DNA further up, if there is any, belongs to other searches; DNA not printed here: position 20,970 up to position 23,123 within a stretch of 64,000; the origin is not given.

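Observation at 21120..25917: Second DsrMKJOP/Hmc-like transmembrane redox complex in K-M-O-P order, with the NrfD subunit fused to a hexaheme cytochrome c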

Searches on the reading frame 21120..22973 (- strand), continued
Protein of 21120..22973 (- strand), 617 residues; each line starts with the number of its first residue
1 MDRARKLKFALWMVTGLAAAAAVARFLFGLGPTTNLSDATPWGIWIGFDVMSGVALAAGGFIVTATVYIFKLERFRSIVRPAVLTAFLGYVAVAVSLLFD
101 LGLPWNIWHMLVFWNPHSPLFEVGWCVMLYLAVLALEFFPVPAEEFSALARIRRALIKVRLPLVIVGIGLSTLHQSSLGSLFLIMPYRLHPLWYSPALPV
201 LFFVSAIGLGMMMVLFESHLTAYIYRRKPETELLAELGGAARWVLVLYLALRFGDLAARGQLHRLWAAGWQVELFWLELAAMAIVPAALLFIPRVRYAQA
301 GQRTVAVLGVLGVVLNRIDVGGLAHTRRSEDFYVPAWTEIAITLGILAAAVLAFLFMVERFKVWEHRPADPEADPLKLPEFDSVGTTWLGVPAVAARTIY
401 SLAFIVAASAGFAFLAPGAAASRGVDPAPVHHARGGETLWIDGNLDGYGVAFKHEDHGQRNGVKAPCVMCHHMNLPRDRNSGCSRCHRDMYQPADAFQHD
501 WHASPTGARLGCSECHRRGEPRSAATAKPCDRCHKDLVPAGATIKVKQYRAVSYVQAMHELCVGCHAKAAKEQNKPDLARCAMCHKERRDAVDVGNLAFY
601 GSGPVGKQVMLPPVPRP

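Call 8: find_related_loci(query=window:21120-22973:-, collection=genome_contigs, flank=8000)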
Query window:21120-22973:- (617 aa) in genome_contigs; peptide patterns used: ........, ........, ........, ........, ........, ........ (x = any residue, [..] = any of these).
600 stretches matched a pattern (row limit reached: there are more); 597 encode a relative of the query (tblastn E <= 1e-3); the best 80 are kept; 80 distinct loci.
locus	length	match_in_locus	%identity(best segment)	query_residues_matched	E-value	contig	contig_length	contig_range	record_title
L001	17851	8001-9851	84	1-617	0e+0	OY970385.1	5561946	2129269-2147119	MAG: Bryobacterales bacterium isolate MFD03726.bin.c.1 genome assembly, chromosome: 1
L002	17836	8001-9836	74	5-617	0e+0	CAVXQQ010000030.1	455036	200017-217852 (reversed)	MAG: Bryobacterales bacterium isolate MFD01872.bin.2.86 genome assembly, contig: contig_99467, whole genome shotgun sequ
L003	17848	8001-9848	64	1-616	0e+0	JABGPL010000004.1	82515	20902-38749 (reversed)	MAG: Calditrichaeota bacterium isolate co234_bin30 co234_bin30_Ctg4, whole genome shotgun sequence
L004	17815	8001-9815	67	7-613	0e+0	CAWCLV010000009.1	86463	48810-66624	MAG: Bryobacterales bacterium isolate MFD05502.bin.1.177 genome assembly, contig: contig_61253, whole genome shotgun seq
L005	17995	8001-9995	54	1-612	0e+0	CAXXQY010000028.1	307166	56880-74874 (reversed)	MAG: bacterium isolate 57a1b92f-bc4a-4fd6-9813-ca89f61bdd80 genome assembly, contig: contig_28, whole genome shotgun seq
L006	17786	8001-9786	75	1-596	0e+0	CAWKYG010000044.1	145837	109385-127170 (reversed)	MAG: uncultured Solibacteraceae bacterium isolate MFD02248.bin.2.116 genome assembly, contig: contig_4463, whole genome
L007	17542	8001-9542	40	8-534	1e-108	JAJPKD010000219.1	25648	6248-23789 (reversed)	MAG: Acidobacteria bacterium isolate Centralia_MAG_6 k107_1789582, whole genome shotgun sequence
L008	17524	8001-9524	39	13-534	8e-105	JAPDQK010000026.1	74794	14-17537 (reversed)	MAG: Candidatus Zhuqueibacter pondensis isolate JZ4_201709_bins_45 JZ-4_201709_bins_45_scaffold_26, whole genome shotgun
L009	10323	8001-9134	51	1-374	5e-105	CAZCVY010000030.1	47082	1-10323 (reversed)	MAG TPA_asm: uncultured Acidobacteriota bacterium isolate binchicken_co3_110 genome assembly, contig: NODE_2188_length_4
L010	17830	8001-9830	67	1-612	0e+0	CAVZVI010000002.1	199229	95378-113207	MAG: Bryobacterales bacterium isolate MFD02416.bin.1.290 genome assembly, contig: contig_103196, whole genome shotgun se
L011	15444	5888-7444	42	8-535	7e-104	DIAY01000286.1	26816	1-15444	MAG TPA_asm: Holophagales bacterium UBA5066 UBA5066_contig_2589, whole genome shotgun sequence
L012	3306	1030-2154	50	6-375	6e-105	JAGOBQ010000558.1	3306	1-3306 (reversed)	MAG: Thermoanaerobaculia bacterium isolate Go_UH_bin_178 Go_UH_68312_length_3306_cov_4.010066, whole genome shotgun sequ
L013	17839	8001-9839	54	1-615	0e+0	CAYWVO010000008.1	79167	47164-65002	MAG TPA_asm: uncultured Ignavibacteria bacterium isolate SRP141376_co1_44 genome assembly, contig: NODE_808_length_79167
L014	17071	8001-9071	52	21-376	2e-101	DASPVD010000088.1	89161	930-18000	MAG TPA_asm: Candidatus Eremiobacteraceae bacterium isolate SMAG_U12320 k141_1367077, whole genome shotgun sequence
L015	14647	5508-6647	48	1-385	1e-100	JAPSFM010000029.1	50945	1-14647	MAG: Bryobacterales bacterium isolate GA_gra95 NODE_947_length_50945_cov_15.375256, whole genome shotgun sequence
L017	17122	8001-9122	49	6-373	3e-100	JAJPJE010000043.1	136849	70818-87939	MAG: Terriglobia bacterium isolate Centralia_MAG_427 k107_31622631, whole genome shotgun sequence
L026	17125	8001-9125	46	7-377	3e-98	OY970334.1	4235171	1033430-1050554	MAG: uncultured Bacteroidetes bacterium isolate MFD05512.bin.c.1 genome assembly, chromosome: 1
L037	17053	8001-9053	46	21-372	3e-96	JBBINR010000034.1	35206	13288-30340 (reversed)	MAG: Ignavibacteriales bacterium isolate PGS172224_bin_260 NODE_700_length_35206_cov_1.44611, whole genome shotgun seque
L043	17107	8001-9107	45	8-372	6e-96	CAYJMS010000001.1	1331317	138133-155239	MAG TPA_asm: uncultured Chitinophagaceae bacterium isolate ERP124720_co1_92 genome assembly, contig: NODE_4_length_13313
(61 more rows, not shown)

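Call 9: find_encoding_contigs(protein=window:21120-22973:-, flank=10000, max_places=4)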
Protein window:21120-22973:- (617 aa): 19 contigs read that carry it; 4 places shown.
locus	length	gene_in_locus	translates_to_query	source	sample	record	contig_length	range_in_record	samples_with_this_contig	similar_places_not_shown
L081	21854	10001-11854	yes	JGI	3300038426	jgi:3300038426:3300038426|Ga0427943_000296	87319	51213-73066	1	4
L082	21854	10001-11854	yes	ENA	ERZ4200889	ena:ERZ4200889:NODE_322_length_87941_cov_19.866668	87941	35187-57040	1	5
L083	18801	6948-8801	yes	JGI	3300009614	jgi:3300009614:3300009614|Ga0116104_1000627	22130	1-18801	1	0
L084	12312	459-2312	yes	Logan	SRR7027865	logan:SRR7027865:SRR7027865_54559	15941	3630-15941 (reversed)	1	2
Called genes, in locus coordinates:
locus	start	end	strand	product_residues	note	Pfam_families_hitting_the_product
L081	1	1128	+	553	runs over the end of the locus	PF14691:Fer4_20, PF01262:AlaDh_PNT_C (faint), PF01134:GIDA (faint), PF01266:DAO, PF07992:Pyr_redox_2, PF13450:NAD_binding_8, PF13738:Pyr_redox_3, PF00070:Pyr_redox (weak), +3 more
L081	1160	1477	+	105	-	PF04358:DsrC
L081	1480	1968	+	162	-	PF14361:RsbRD_N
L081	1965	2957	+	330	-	PF02665:Nitrate_red_gam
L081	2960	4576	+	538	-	PF12838:Fer4_7 (faint), PF13183:Fer4_8, PF13534:Fer4_17, PF02754:CCG (faint)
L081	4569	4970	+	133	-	-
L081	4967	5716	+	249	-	PF25160:LdpA_Fe-S-bd (faint), PF12837:Fer4_6 (faint), PF13247:Fer4_11, PF00037:Fer4 (weak), PF13237:Fer4_10 (weak), PF12838:Fer4_7 (weak), PF13187:Fer4_9 (weak), PF13247:Fer4_11 (weak)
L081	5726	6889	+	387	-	PF03916:NrfD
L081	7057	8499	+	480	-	PF13183:Fer4_8, PF13534:Fer4_17 (weak), PF02754:CCG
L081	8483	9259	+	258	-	-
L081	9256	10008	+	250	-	PF12837:Fer4_6 (faint), PF13187:Fer4_9 (weak), PF13237:Fer4_10 (weak), PF13247:Fer4_11, PF12838:Fer4_7, PF12797:Fer4_2 (weak), PF00037:Fer4 (weak), PF13187:Fer4_9 (weak), +2 more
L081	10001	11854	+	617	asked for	PF03916:NrfD, PF14522:Cytochrome_C7 (faint), PF02085:Cytochrom_CIII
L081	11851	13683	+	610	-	PF00989:PAS (faint), PF08448:PAS_4, PF13188:PAS_8 (faint), PF13426:PAS_9 (weak), PF08448:PAS_4, PF13426:PAS_9 (weak), PF02518:HATPase_c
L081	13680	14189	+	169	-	PF00072:Response_reg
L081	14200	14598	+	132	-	PF00072:Response_reg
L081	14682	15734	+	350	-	-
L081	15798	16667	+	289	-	PF01925:TauE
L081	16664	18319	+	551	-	PF01266:DAO (faint), PF07992:Pyr_redox_2, PF13450:NAD_binding_8 (faint), PF13454:NAD_binding_9 (faint), PF00070:Pyr_redox, PF02852:Pyr_redox_dim, PF00581:Rhodanese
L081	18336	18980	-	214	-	PF13241:NAD_binding_7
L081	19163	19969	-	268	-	PF13189:Cytidylate_kin2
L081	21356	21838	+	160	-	PF04542:Sigma70_r2, PF04545:Sigma70_r4 (faint), PF08281:Sigma70_r4_2 (weak)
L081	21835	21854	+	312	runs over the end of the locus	PF13432:TPR_16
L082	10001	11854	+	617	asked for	PF03916:NrfD, PF14522:Cytochrome_C7 (faint), PF02085:Cytochrom_CIII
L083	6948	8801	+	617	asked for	PF03916:NrfD, PF14522:Cytochrome_C7 (faint), PF02085:Cytochrom_CIII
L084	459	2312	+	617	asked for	PF03916:NrfD, PF14522:Cytochrome_C7 (faint), PF02085:Cytochrom_CIII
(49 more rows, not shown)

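Call 20: find_encoding_contigs(protein=P0043, flank=10000, max_places=2)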
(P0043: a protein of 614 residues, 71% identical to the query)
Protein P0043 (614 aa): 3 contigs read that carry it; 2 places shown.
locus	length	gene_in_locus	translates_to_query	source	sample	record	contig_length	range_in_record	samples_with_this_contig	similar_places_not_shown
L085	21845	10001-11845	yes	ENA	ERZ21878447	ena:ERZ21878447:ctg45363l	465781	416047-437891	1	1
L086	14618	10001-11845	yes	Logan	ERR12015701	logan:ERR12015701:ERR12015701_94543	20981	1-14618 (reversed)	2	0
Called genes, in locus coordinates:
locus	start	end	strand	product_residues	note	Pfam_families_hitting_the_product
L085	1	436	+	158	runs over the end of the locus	PF14361:RsbRD_N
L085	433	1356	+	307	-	PF02665:Nitrate_red_gam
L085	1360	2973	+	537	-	PF13187:Fer4_9 (faint), PF12838:Fer4_7 (faint), PF13183:Fer4_8, PF13534:Fer4_17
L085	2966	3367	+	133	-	-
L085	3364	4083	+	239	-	PF13183:Fer4_8 (faint), PF13247:Fer4_11, PF13187:Fer4_9 (weak), PF00037:Fer4 (weak), PF12837:Fer4_6 (weak), PF13237:Fer4_10 (weak), PF12838:Fer4_7 (weak), PF13187:Fer4_9, +1 more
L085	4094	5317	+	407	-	PF03916:NrfD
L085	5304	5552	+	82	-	-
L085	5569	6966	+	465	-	PF01656:CbiA, PF13500:AAA_26 (weak), PF07685:GATase_3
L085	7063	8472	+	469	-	PF13183:Fer4_8 (weak), PF13534:Fer4_17 (weak), PF02754:CCG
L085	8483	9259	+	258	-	-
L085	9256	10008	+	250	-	PF00037:Fer4 (faint), PF12797:Fer4_2 (faint), PF13237:Fer4_10 (faint), PF12838:Fer4_7 (faint), PF13247:Fer4_11, PF12837:Fer4_6 (weak), PF13187:Fer4_9 (weak)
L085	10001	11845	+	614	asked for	PF03916:NrfD, PF14522:Cytochrome_C7 (faint), PF14537:Cytochrom_c3_2 (faint), PF02085:Cytochrom_CIII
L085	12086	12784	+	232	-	PF00392:GntR, PF07729:FCD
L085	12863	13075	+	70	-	-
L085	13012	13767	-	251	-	PF04962:KduI, PF07883:Cupin_2 (faint)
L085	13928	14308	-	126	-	PF01408:GFO_IDH_MocA (weak)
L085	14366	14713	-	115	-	-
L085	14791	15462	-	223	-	PF00923:TAL_FSA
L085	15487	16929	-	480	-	PF00171:Aldedh, PF05893:LuxC (weak)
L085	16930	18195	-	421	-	PF09861:Lar_N, PF21113:LarA_C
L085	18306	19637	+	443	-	PF00083:Sugar_tr (weak), PF07690:MFS_1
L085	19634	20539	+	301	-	-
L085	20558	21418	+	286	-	PF01261:AP_endonuc_2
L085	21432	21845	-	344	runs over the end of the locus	PF01263:Aldose_epim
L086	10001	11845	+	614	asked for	PF03916:NrfD, PF14522:Cytochrome_C7 (faint), PF14537:Cytochrom_c3_2 (faint), PF02085:Cytochrom_CIII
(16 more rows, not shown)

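Call 21: list_cluster_members(proteins=[P0043, P0003, P0033, P0079, P0090, P0005, P0007, P0042, P0050, P0105])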
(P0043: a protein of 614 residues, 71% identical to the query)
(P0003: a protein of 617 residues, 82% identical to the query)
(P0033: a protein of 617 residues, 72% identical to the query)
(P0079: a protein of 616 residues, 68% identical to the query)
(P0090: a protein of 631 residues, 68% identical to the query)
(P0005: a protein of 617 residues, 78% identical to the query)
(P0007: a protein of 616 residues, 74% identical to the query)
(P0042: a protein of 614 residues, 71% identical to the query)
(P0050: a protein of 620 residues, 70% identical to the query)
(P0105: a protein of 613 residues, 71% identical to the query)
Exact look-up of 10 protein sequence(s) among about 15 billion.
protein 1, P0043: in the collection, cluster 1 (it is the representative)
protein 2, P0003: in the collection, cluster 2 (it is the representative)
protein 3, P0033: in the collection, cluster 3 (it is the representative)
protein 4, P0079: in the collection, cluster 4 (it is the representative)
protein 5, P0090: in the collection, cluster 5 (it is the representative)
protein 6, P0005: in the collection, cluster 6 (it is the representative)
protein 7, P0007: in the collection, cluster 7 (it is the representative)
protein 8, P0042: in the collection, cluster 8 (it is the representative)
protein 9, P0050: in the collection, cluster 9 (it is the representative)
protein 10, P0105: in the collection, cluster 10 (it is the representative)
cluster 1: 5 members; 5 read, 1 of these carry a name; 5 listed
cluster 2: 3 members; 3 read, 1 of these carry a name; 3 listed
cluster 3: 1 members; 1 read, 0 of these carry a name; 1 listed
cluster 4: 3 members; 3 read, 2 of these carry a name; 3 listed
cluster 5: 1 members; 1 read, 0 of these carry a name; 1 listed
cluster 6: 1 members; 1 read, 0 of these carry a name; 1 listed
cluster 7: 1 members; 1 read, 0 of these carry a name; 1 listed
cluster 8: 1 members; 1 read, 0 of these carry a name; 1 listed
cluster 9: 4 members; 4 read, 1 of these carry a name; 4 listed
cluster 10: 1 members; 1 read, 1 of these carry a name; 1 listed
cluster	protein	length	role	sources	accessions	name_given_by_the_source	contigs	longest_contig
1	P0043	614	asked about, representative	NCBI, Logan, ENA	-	-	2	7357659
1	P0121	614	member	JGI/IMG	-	Ni/Fe-hydrogenase subunit HybB-like protein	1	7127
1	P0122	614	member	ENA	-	-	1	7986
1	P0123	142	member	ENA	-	-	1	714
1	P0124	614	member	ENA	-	-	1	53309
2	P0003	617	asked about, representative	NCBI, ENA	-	-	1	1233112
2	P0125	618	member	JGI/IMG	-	Ni/Fe-hydrogenase subunit HybB-like protein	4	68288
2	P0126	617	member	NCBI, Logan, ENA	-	-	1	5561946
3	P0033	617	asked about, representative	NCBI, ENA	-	-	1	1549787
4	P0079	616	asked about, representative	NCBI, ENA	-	-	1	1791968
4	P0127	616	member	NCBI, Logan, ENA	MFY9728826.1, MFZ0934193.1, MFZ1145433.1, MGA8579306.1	MAG: Ni/Fe-hydrogenase cytochrome b subunit [Bryobacteraceae bacterium]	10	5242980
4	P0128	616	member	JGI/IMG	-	Ni/Fe-hydrogenase subunit HybB-like protein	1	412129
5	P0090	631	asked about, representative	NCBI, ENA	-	-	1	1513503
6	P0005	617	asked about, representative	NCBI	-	-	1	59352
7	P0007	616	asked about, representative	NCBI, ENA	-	-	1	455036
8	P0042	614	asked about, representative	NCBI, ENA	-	-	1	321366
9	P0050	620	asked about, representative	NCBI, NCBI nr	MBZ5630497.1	MAG: Ni/Fe-hydrogenase cytochrome b subunit [Acidobacteriia bacterium] | Ni/Fe-hydrogenase cytochrome b subunit [Terriglobia bacterium]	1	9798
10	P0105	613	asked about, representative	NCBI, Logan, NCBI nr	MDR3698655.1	MAG: polysulfide reductase NrfD [Candidatus Sulfopaludibacter sp.] | polysulfide reductase NrfD [Candidatus Sulfopaludibacter sp.]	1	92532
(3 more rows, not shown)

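Call 23: search_protein_families(library=pfam, proteins=[L003:2410-3831:+, L003:4176-4997:+, L005:4124-4948:+, L005:23-2332:+, L005:2358-3758:-, L013:2435-4666:+, L013:822-2354:+, L005:10378-11730:+, L005:11857-12843:+, L010:3748-5013:+], max_evalue=0.001)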
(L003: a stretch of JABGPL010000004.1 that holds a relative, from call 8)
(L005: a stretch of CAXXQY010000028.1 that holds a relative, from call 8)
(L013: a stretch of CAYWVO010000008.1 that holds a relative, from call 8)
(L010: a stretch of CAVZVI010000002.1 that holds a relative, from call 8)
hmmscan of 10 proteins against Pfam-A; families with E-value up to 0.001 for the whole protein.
L003:2410-3831:+ (473 aa): 12 families
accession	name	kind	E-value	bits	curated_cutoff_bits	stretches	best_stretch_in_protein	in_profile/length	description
PF00158.32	Sigma54_activat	-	5.1e-65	218.7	20.2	1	163-328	1-166/168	Sigma-54 interaction domain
PF25601.1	AAA_lid_14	-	2.1e-23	82.4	27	1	335-418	1-84/87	AAA+ ATPase lid domain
PF14532.12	Sigma54_activ_2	-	8.7e-21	75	25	1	166-334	3-138/138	Sigma-54 interaction domain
PF13426.13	PAS_9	-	1.8e-16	60.7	27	1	44-145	2-102/103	PAS domain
PF02954.25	HTH_8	-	2.2e-16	59.7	22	1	434-470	6-42/42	Bacterial regulatory protein, Fis family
PF00989.32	PAS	-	6.5e-16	58.8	22.6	1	34-143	2-112/113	PAS fold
PF08448.16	PAS_4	-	1.3e-12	48.3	23.1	1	39-145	1-106/110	PAS fold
PF07728.20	AAA_5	-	4e-08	33.8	22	1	187-307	2-125/139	AAA domain (dynein-related subfamily)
PF13188.13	PAS_8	-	9.3e-07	29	21.8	1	34-83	2-48/65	PAS domain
PF01078.27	Mg_chelatase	-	2.4e-06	27.6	20.3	0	244-275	95-126/207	Magnesium chelatase, subunit ChlI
PF00004.35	AAA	-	2e-05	25.5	21.2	1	187-308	1-112/131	ATPase family associated with various cellular activities (AAA)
PF13596.12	PAS_10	-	0.00012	23.1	22.1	1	37-144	3-105/106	PAS domain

L003:4176-4997:+ (273 aa): 1 family
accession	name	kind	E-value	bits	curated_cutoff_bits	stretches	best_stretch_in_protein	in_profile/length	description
PF02579.22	Nitro_FeMo-Co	-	8.3e-07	29.7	26.3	1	30-116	3-93/94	Dinitrogenase iron-molybdenum cofactor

L005:4124-4948:+ (274 aa): 1 family
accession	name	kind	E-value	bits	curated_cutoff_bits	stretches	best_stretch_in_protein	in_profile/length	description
PF02579.22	Nitro_FeMo-Co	-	1.8e-12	47.8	26.3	1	31-116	3-92/94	Dinitrogenase iron-molybdenum cofactor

L005:23-2332:+ (769 aa): 4 families
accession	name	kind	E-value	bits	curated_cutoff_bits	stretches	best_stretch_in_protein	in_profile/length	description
PF01326.24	PPDK_N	-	1.5e-55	189.2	27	1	55-428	3-317/328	Pyruvate phosphate dikinase, AMP/ATP-binding domain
PF01909.29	NTP_transf_2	-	3e-11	44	21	1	667-712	10-47/93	Nucleotidyltransferase domain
PF18765.7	Polbeta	-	4.6e-08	33.6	26.9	1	668-712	10-54/93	Polymerase beta, Nucleotidyltransferase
PF22600.2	MTPAP-like_central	-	4.7e-06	27.2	27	1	643-706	12-75/139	Poly(A) RNA polymerase, mitochondrial-like, central palm domain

L005:2358-3758:- (466 aa): 4 families
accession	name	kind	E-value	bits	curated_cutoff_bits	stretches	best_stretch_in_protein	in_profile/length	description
PF05958.17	tRNA_U5-meth_tr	-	3.7e-13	49.7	23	1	286-462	164-354/357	tRNA (Uracil-5-)-methyltransferase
PF01938.26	TRAM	-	6.1e-05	23.3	21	1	6-37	11-44/61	TRAM domain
PF03602.21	Cons_hypoth95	-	0.00024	21.3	24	1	321-415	40-140/182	Conserved hypothetical protein 95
PF05175.20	MTS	-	0.00063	19.9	23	1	293-400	3-108/170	Methyltransferase small domain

L013:2435-4666:+ (743 aa): 3 families
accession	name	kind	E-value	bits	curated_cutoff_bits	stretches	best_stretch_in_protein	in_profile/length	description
PF07676.18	PD40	-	3.8e-33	113.2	20.9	3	542-578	1-38/38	WD40-like Beta Propeller Repeat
PF01435.24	Peptidase_M48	-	7e-29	101.4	20.3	1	206-411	3-184/186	Peptidase family M48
PF16491.10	Peptidase_M48_N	-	2.8e-25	89.7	27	1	41-200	18-178/179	CAAX prenyl protease N-terminal, five membrane helices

L013:822-2354:+ (510 aa): 3 families
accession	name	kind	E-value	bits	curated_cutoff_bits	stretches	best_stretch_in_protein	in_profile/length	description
PF13472.12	Lipase_GDSL_2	-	2.4e-13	51.4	32.9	1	128-286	2-111/178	GDSL-like Lipase/Acylhydrolase family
PF00657.28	Lipase_GDSL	-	7.4e-09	36.5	23.6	1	144-500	21-207/208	GDSL-like Lipase/Acylhydrolase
PF25182.1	NonGDSL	-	0.001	18.9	80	0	122-202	27-106/220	Non-GDSL lipase-like family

L005:10378-11730:+ (450 aa): 4 families
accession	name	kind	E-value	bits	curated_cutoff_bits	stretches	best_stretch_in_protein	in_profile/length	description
PF03781.23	FGE-sulfatase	-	3.2e-49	168.3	23.3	1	216-438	4-254/255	Sulfatase-modifying factor enzyme 1-like domain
PF03783.19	CsgG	-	1.3e-14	54.4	20.8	1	52-123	30-100/210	Curli production assembly/transport component CsgG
PF13036.11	LpoB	-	1.1e-07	32.3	22.3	1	61-142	49-139/147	Peptidoglycan-synthase activator LpoB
PF11684.13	DUF3280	-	7.9e-06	26.7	30.1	1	62-149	32-117/138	Protein of unknown function (DUF2380)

L005:11857-12843:+ (328 aa): 0 families

L010:3748-5013:+ (421 aa): 2 families
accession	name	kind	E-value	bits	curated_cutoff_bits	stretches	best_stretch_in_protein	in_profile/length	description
PF01747.23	ATP-sulfurylase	-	2.1e-80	269.5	24.3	1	177-398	3-211/212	ATP-sulfurylase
PF14306.12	PUA_2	-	1.6e-49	168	27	1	6-166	2-158/159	PUA-like domain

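Call 30: search_solved_structures(query=window:21120-22973:-, max_evalue=0.01)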
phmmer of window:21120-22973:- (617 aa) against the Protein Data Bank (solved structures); distinct sequences matched with E-value up to 0.01: 2.
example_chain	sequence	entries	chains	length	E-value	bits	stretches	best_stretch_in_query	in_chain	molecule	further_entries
2bq4_A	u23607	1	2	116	0.00032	22.4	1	496-587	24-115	BASIC CYTOCHROME C3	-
1i77_A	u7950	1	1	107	0.0064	18.1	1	507-583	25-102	CYTOCHROME C3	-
